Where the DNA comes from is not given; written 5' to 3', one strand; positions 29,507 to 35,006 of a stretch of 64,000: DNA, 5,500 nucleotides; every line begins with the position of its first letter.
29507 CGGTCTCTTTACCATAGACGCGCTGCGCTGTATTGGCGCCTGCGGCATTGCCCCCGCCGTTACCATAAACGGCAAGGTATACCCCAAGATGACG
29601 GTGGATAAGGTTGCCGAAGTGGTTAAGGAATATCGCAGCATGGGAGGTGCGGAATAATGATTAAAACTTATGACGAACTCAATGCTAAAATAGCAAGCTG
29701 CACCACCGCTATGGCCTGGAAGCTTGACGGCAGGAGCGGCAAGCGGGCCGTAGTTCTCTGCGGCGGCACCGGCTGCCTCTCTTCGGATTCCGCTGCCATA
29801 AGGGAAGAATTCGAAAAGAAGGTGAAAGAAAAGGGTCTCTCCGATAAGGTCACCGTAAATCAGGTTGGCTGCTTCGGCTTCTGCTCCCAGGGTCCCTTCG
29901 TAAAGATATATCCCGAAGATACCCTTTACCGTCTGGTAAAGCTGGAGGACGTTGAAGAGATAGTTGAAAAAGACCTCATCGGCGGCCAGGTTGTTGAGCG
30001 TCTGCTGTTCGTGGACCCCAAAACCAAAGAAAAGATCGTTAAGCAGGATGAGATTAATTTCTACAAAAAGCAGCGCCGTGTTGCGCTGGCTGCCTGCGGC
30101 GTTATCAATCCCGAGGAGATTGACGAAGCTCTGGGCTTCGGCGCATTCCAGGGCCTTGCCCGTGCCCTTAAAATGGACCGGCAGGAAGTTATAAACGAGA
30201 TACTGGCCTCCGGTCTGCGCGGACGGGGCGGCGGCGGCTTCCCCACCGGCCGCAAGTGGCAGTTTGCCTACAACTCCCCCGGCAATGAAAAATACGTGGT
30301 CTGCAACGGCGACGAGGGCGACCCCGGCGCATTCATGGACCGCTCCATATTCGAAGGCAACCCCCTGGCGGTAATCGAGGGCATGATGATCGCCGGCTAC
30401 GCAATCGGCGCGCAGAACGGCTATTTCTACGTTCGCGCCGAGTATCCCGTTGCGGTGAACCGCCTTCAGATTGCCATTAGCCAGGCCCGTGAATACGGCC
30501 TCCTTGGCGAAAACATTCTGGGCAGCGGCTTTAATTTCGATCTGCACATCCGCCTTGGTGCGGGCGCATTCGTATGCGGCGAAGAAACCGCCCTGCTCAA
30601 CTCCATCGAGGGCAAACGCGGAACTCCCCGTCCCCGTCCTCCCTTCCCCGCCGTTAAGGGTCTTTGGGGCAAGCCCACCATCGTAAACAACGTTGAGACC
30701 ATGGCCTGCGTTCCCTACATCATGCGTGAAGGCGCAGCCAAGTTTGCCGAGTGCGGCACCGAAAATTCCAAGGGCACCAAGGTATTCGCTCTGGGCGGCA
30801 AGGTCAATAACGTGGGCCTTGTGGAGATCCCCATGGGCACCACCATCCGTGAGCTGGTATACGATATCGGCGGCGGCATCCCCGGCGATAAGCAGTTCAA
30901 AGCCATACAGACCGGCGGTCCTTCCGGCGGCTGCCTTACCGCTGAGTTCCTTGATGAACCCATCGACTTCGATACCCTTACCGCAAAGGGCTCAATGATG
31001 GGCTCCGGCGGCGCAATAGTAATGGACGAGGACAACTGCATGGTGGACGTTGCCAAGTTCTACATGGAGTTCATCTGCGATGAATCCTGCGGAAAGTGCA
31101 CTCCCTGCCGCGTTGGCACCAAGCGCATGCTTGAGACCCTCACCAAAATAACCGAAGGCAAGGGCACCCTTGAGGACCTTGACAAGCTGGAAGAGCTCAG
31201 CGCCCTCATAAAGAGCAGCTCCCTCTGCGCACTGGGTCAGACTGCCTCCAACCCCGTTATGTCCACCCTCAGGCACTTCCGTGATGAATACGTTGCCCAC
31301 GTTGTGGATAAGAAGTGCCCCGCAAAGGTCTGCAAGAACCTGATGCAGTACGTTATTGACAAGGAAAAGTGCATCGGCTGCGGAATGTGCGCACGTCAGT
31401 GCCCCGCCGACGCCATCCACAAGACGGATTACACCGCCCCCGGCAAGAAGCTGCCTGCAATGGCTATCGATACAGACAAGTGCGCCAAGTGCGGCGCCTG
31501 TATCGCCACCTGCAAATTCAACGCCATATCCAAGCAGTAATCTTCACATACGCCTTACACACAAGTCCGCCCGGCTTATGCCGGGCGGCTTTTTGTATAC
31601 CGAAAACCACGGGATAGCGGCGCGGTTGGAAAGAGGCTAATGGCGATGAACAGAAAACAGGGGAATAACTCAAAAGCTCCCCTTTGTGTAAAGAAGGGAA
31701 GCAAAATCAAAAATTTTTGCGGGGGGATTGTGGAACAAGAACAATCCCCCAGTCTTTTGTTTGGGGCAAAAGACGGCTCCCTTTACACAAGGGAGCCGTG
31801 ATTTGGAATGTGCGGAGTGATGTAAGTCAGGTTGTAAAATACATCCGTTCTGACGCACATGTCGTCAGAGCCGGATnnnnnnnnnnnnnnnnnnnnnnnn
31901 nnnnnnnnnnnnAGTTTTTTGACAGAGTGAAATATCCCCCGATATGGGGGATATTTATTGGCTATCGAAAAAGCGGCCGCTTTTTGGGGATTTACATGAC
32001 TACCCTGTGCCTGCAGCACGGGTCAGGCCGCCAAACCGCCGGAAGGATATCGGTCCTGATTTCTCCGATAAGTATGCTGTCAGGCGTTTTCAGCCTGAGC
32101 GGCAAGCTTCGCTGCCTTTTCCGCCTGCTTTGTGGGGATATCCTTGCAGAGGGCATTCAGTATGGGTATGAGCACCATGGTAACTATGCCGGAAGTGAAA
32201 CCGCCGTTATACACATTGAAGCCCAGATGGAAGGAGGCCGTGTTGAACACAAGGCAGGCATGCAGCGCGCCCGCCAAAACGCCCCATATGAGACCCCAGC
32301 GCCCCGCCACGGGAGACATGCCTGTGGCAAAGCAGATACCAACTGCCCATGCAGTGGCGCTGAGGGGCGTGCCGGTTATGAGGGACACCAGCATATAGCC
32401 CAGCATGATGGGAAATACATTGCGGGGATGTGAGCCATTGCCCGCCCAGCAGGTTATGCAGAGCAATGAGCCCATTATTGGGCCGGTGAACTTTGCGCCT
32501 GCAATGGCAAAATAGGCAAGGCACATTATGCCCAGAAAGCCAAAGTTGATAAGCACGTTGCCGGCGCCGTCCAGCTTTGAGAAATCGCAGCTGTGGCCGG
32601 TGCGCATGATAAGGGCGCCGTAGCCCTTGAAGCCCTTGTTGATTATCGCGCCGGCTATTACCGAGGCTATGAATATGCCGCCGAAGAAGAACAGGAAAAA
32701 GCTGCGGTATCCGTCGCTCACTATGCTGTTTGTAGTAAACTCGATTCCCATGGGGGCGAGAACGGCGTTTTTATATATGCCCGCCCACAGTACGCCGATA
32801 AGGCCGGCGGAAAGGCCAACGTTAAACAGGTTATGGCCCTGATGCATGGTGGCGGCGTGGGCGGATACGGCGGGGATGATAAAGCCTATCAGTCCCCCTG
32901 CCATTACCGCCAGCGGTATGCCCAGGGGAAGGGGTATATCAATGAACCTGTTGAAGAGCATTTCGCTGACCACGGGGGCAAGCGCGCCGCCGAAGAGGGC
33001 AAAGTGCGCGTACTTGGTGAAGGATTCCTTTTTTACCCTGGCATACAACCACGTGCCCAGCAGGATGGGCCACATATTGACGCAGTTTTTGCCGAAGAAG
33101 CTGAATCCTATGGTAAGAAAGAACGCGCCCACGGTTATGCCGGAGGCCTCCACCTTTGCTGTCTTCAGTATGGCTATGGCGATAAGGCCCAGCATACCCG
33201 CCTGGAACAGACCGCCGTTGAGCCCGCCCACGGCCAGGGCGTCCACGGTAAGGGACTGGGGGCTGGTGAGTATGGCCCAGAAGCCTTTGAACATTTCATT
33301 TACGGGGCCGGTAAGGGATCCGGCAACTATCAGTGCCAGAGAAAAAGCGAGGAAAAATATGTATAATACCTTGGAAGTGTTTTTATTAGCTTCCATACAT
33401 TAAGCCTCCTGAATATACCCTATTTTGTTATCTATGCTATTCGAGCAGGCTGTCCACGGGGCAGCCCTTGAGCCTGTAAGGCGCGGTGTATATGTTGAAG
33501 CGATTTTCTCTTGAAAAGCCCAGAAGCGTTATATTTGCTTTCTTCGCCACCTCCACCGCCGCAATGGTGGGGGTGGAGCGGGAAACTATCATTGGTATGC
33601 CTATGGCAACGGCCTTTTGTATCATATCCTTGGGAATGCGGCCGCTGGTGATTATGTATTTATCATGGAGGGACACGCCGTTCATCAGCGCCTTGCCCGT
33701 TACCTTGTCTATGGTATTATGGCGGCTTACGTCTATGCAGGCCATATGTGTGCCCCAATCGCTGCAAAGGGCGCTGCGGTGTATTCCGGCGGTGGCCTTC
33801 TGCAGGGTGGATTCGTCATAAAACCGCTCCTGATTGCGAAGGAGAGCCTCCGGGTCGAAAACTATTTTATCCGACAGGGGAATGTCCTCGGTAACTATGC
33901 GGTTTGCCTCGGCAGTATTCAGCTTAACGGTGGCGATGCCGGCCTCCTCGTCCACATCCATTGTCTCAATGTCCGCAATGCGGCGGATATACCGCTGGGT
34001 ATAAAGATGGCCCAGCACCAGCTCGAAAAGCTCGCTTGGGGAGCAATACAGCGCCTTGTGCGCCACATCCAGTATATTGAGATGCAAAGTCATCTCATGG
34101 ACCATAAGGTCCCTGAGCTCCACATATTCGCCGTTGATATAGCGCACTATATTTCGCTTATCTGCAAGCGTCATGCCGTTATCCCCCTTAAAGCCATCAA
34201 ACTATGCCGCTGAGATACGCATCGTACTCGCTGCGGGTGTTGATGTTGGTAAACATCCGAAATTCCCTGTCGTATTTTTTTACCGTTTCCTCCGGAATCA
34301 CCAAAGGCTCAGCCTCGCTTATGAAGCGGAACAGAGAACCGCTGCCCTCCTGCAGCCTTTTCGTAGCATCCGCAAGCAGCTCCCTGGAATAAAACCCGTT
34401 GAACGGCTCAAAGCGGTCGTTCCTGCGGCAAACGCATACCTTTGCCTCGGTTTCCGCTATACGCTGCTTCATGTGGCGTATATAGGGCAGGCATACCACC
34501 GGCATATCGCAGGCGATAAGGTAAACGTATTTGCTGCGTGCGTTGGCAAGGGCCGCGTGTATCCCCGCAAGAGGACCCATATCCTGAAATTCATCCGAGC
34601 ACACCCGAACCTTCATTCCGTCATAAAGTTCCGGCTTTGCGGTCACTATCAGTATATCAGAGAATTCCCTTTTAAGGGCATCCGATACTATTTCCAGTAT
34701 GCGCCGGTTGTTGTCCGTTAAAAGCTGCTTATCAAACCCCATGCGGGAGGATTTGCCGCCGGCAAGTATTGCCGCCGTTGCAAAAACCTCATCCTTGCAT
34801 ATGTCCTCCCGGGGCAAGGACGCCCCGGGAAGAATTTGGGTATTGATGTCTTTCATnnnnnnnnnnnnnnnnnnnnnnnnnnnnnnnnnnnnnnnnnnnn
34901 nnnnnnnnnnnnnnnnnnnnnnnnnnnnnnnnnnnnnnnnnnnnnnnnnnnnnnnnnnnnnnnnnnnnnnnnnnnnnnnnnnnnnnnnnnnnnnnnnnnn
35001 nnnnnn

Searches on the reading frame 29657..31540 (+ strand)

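Call 29: search_protein_families(library=pfam, proteins=[window:29657-31540:+], max_evalue=0.00001)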
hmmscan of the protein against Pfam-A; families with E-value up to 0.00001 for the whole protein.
window:29657-31540:+ (627 aa): 8 families
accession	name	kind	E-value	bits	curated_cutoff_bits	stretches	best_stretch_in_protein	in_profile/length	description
PF01512.22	Complex1_51K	-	1.6e-44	151.8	31.2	1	184-353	3-149/150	Nuo51 FMN-binding domain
PF10589.14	NADH_4Fe-4S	-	4.5e-35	119.8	23.5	1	464-548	1-85/85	NADH-ubiquinone oxidoreductase-F iron-sulfur binding region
PF00037.32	Fer4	-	4e-12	45.8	21.1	1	565-587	1-23/24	4Fe-4S binding domain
PF12838.12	Fer4_7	-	3.1e-09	37.6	27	1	571-623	1-52/52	4Fe-4S dicluster domain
PF12837.12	Fer4_6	-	1e-08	35.1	25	1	566-587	3-24/24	4Fe-4S binding domain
PF01257.25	2Fe-2S_thioredx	-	5.6e-08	33.2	24.8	1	27-105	63-143/145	Thioredoxin-like [2Fe-2S] ferredoxin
PF12797.12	Fer4_2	-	2.9e-07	30.4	24.5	0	566-584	4-22/22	4Fe-4S binding domain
PF13237.11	Fer4_10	-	3.3e-07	30.6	25.5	1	565-619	2-52/53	4Fe-4S dicluster domain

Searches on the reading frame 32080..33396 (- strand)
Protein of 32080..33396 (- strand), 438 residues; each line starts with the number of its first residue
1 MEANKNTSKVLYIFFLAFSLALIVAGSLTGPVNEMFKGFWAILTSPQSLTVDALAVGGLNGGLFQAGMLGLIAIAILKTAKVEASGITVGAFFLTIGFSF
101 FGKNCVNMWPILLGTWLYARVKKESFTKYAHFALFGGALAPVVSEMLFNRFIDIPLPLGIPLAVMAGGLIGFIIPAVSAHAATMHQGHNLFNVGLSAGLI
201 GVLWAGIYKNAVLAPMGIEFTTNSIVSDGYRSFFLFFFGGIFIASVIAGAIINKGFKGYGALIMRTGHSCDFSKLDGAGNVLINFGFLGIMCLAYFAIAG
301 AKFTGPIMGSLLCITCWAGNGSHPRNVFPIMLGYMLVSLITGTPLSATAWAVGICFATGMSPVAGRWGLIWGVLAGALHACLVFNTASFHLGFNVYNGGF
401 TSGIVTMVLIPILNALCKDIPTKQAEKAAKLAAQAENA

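Call 83: search_protein_families(library=pfam, proteins=[window:32080-33396:-], max_evalue=0.00001)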
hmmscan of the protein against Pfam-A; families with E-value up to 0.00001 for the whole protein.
window:32080-33396:- (438 aa): 1 family
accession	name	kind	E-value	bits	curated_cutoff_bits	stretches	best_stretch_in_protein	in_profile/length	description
PF07613.16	DUF1576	-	1.4e-81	272.8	25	2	33-209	3-177/178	Protein of unknown function (DUF1576)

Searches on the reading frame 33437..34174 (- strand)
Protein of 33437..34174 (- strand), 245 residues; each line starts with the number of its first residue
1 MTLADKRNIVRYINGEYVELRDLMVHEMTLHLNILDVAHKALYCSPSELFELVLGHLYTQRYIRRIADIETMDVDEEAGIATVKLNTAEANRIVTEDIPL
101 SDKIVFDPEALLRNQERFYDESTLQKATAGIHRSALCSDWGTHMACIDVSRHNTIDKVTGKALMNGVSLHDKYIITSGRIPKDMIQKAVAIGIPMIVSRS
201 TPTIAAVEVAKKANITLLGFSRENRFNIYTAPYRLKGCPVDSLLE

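Call 83: search_protein_families(library=pfam, proteins=[window:33437-34174:-], max_evalue=0.00001)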
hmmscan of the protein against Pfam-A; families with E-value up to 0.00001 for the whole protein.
window:33437-34174:- (245 aa): 1 family
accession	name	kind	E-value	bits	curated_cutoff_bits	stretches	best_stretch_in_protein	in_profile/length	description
PF02634.21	FdhD-NarQ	-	1.6e-55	188.9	27.2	2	97-235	97-236/237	FdhD/NarQ family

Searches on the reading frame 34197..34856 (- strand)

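Call 83: search_protein_families(library=pfam, proteins=[window:34197-34856:-], max_evalue=0.00001)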
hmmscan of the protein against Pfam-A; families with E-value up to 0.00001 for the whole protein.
window:34197-34856:- (219 aa): 1 family
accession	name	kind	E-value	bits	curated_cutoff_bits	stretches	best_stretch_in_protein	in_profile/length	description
PF12804.13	NTP_transf_3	-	1.7e-33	116.5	27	1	28-172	1-150/160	MobA-like NTP transferase domain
